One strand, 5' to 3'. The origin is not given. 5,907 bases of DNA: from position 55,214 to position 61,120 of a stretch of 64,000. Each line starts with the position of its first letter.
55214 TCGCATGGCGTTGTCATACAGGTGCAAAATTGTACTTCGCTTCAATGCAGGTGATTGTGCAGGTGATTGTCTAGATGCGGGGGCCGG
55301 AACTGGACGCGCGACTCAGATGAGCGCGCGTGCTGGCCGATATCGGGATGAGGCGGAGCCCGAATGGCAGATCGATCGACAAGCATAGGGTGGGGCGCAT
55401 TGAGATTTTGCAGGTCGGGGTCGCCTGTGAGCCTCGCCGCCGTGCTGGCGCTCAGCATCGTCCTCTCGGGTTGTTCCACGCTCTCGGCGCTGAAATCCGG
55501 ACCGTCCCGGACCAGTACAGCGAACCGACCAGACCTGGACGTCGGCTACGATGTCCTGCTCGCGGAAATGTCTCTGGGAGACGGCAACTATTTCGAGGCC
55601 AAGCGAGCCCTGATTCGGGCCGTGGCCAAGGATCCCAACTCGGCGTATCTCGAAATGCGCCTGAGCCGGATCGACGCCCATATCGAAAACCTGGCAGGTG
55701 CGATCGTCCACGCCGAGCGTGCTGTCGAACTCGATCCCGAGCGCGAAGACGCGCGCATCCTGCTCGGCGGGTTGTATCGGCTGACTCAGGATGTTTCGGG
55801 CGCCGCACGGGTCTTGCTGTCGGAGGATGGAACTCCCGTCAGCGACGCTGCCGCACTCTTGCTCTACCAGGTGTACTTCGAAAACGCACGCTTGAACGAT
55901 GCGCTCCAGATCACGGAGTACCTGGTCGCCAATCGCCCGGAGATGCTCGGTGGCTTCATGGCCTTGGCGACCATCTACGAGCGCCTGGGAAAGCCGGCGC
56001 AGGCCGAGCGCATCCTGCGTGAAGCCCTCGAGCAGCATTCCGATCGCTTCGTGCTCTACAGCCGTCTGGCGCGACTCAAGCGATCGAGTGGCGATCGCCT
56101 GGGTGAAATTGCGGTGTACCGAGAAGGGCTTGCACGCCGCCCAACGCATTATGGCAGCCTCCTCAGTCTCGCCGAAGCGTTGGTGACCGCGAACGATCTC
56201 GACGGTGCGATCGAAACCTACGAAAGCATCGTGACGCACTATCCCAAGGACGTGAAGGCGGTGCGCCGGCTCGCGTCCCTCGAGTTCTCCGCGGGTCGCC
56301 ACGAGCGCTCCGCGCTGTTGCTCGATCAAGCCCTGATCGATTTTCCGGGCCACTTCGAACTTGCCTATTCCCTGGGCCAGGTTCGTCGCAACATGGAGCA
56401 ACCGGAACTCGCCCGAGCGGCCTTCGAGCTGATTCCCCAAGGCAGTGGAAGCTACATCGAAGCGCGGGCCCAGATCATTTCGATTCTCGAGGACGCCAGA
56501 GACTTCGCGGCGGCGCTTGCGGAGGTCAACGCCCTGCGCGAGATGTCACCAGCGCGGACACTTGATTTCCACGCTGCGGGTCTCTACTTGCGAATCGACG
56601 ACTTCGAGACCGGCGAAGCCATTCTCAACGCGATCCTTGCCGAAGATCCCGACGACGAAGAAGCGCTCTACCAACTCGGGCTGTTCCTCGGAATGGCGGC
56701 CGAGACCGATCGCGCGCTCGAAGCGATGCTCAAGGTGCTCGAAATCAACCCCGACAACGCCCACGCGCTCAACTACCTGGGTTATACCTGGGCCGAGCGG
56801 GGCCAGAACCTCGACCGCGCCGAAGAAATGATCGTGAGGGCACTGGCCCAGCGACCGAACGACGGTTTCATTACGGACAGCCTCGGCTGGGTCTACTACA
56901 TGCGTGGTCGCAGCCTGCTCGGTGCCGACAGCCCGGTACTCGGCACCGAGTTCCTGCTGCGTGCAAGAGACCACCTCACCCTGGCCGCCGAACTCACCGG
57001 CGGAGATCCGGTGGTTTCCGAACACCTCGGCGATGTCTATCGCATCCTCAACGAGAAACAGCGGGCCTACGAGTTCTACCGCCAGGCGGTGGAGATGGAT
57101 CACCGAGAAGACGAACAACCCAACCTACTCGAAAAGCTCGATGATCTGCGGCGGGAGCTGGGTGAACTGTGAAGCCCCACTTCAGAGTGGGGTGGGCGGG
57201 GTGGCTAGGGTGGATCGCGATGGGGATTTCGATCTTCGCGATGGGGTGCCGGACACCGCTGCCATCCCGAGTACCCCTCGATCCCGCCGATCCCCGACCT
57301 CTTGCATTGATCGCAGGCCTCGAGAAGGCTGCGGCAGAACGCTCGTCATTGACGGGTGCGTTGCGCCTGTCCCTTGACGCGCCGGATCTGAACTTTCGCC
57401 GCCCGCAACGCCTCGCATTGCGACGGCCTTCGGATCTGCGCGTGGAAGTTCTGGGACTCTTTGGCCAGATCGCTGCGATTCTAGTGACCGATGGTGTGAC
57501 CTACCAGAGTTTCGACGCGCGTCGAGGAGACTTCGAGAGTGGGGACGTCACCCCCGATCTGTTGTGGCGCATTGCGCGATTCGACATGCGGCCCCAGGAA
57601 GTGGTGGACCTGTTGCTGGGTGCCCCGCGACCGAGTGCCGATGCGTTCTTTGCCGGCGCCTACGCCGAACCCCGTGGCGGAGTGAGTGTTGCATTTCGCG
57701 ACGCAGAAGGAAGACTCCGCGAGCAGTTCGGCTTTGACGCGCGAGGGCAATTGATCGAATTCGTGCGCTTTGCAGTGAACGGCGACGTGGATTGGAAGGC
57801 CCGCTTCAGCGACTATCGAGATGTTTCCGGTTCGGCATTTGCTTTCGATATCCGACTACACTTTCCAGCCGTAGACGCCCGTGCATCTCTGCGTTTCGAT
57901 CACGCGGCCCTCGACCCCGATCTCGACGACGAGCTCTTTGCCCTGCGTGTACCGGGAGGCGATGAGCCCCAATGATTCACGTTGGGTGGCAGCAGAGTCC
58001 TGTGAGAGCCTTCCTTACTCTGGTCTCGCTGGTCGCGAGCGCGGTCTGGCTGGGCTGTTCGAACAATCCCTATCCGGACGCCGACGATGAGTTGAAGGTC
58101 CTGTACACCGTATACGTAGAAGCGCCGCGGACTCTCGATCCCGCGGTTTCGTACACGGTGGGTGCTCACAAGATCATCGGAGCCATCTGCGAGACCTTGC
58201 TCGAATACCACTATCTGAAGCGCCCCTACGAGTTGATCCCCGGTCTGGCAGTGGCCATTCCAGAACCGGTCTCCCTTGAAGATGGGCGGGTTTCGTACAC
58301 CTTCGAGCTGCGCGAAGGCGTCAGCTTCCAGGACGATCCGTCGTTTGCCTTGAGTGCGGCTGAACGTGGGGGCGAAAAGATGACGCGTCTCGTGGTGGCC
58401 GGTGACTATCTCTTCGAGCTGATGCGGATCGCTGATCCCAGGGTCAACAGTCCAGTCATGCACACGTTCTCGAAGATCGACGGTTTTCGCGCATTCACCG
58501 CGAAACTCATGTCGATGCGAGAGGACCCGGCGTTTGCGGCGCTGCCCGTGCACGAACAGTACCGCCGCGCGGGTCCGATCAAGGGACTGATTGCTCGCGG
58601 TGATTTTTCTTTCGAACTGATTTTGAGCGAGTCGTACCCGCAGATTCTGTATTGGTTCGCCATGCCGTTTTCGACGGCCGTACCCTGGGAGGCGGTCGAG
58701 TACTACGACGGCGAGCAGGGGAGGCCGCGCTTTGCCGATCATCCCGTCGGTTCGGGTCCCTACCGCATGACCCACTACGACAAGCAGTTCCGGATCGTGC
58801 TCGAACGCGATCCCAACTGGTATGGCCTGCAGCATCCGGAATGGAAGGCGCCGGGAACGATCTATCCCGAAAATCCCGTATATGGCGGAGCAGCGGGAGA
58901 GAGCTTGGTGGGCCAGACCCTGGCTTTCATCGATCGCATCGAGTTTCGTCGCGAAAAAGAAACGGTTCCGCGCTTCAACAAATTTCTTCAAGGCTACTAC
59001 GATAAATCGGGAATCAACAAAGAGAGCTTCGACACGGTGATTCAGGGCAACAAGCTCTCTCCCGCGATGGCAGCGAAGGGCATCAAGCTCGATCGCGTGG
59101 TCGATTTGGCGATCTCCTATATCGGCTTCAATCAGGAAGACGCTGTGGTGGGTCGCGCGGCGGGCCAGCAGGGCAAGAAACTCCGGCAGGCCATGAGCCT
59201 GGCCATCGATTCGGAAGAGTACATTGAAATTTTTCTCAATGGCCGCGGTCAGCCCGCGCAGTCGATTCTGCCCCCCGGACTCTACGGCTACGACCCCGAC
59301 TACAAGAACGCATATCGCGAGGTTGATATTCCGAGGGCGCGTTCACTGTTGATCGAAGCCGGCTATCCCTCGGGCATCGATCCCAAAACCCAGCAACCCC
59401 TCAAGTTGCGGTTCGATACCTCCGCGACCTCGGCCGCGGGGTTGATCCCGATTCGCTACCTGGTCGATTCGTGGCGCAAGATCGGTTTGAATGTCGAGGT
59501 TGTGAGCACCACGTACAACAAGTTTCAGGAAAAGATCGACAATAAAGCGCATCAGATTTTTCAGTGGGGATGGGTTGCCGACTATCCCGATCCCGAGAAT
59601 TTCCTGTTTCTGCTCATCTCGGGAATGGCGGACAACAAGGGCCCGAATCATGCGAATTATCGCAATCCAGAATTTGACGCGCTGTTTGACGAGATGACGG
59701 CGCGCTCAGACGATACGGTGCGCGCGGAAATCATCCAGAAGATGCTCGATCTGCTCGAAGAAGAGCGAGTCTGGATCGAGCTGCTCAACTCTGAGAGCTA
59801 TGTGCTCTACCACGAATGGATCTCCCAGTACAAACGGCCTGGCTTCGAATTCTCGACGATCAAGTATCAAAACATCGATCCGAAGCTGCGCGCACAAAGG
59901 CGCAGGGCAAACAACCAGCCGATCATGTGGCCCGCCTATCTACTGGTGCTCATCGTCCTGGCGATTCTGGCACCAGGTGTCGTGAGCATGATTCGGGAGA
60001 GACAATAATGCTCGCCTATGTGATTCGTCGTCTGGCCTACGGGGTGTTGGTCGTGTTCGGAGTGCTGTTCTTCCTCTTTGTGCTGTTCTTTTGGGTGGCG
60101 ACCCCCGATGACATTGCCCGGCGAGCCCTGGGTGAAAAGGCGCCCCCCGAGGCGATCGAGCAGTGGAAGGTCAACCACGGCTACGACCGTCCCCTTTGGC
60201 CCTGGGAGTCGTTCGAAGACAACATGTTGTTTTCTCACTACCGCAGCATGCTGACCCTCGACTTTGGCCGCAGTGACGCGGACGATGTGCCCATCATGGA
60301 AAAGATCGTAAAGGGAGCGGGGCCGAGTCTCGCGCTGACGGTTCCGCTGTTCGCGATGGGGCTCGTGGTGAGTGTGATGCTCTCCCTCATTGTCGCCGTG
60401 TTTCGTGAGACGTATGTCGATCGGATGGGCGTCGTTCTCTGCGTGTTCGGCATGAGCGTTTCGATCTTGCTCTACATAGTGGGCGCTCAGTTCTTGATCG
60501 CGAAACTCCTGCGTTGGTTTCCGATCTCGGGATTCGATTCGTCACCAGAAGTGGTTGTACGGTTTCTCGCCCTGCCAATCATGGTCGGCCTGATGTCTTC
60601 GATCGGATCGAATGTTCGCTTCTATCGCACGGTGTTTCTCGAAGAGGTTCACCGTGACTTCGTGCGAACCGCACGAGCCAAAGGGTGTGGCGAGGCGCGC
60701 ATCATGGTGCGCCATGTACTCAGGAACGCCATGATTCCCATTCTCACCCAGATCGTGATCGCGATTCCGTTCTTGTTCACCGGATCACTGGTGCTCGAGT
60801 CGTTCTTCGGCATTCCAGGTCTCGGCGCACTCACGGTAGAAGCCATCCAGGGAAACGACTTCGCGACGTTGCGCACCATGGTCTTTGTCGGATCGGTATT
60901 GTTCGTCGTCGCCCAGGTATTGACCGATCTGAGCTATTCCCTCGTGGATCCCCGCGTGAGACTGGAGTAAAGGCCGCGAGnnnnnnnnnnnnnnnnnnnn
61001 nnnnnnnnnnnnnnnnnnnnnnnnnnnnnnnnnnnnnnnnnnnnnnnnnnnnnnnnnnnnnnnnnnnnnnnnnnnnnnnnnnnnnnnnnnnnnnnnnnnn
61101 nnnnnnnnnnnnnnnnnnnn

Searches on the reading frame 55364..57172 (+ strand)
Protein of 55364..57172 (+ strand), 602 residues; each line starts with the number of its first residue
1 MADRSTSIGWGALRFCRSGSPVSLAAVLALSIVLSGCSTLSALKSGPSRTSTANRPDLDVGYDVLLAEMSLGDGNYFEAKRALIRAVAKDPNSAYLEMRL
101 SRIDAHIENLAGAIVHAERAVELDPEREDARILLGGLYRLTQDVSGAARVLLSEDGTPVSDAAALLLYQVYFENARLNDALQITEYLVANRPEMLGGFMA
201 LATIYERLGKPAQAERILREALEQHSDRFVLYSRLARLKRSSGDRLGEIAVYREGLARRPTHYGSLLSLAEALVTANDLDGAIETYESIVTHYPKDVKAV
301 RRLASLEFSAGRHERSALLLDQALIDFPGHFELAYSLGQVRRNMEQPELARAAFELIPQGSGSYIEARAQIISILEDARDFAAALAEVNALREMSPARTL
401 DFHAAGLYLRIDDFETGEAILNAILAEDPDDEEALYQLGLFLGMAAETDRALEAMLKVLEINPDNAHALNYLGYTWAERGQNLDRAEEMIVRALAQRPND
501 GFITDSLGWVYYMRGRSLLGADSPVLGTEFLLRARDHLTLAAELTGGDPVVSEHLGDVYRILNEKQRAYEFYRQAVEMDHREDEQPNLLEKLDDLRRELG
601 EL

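Call 47: search_protein_families(library=pfam, max_evalue=0.000001, proteins=[window:55364-57172:+])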
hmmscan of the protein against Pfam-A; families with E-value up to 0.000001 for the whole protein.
window:55364-57172:+ (602 aa): 17 families
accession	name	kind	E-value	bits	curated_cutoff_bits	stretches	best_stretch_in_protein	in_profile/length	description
PF14559.12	TPR_19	-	5.2e-28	97.6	25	0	250-303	12-64/68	Tetratricopeptide repeat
PF13428.12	TPR_14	-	7.3e-26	88.5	23.5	0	199-238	5-44/44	Tetratricopeptide repeat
PF13431.12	TPR_17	-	1.1e-24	85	24.4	0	455-486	2-32/34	Tetratricopeptide repeat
PF13432.12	TPR_16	-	2.1e-22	79.6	32.7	0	249-296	17-64/65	Tetratricopeptide repeat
PF07719.23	TPR_2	-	2.4e-20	71.3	27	0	433-465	2-34/34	Tetratricopeptide repeat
PF13181.12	TPR_8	-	7.5e-18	63.6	25.7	0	554-579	6-31/34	Tetratricopeptide repeat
PF00515.34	TPR_1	-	7.4e-16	57.7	27.8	0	555-580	7-32/34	Tetratricopeptide repeat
PF12895.13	ANAPC3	-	2.8e-14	53.6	27.2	0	110-183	5-78/82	Anaphase-promoting complex, cyclosome, subunit 3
PF13174.12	TPR_6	-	6.2e-14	52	26.3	0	266-295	3-32/33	Tetratricopeptide repeat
PF23914.1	TPR_CcmH_CycH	-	1.5e-12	48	42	0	424-514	42-134/158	Cytochrome c-type biogenesis protein H TPR domain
PF13371.12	TPR_9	-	1.1e-09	38.6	35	0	169-228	3-62/73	Tetratricopeptide repeat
PF13414.12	TPR_11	-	8.7e-09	35.4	26.8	0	449-475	11-37/42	TPR repeat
PF25062.1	ARM_TT21_N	-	1.9e-08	34.8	40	0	429-503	97-172/222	Tetratricopeptide repeat protein 21 N-terminal ARM repeat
PF13424.12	TPR_12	-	2.5e-08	34.4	30.1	0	178-223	27-73/77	Tetratricopeptide repeat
PF25064.1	ARM_TT21_5th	-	1.2e-07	32.4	27.8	0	269-347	7-88/117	TT21 fifth ARM repeats domain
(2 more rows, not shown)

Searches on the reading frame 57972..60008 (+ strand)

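Call 47: search_protein_families(library=pfam, max_evalue=0.000001, proteins=[window:57972-60008:+])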
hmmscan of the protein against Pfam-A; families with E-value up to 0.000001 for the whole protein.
window:57972-60008:+ (678 aa): 1 family
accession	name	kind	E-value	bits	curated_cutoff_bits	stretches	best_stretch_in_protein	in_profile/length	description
PF00496.27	SBP_bac_5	-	2.6e-54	185.2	32.4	1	89-550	3-362/368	Bacterial extracellular solute-binding proteins, family 5 Middle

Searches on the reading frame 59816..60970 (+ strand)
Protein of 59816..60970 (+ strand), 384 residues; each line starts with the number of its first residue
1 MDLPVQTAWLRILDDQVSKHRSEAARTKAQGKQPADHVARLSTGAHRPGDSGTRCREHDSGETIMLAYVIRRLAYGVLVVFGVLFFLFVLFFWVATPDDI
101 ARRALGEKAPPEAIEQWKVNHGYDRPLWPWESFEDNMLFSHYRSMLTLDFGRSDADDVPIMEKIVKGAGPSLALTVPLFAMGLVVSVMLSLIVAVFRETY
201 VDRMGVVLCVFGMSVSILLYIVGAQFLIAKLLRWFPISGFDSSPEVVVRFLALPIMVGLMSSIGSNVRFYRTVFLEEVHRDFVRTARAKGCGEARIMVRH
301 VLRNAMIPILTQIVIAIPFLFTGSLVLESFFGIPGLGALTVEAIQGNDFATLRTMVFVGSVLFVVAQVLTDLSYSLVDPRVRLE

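Call 47: search_protein_families(library=pfam, max_evalue=0.000001, proteins=[window:59816-60970:+])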
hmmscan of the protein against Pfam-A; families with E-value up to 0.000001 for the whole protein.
window:59816-60970:+ (384 aa): 2 families
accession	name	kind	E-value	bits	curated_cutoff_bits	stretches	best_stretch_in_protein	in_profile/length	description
PF00528.27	BPD_transp_1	-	1.1e-30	107.2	26.4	1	187-382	2-183/184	Binding-protein-dependent transport system inner membrane component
PF19300.4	BPD_transp_1_N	-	2.7e-07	31.2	23.8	0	65-128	1-62/114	Binding-prot-dependent transport system membrane comp, N-term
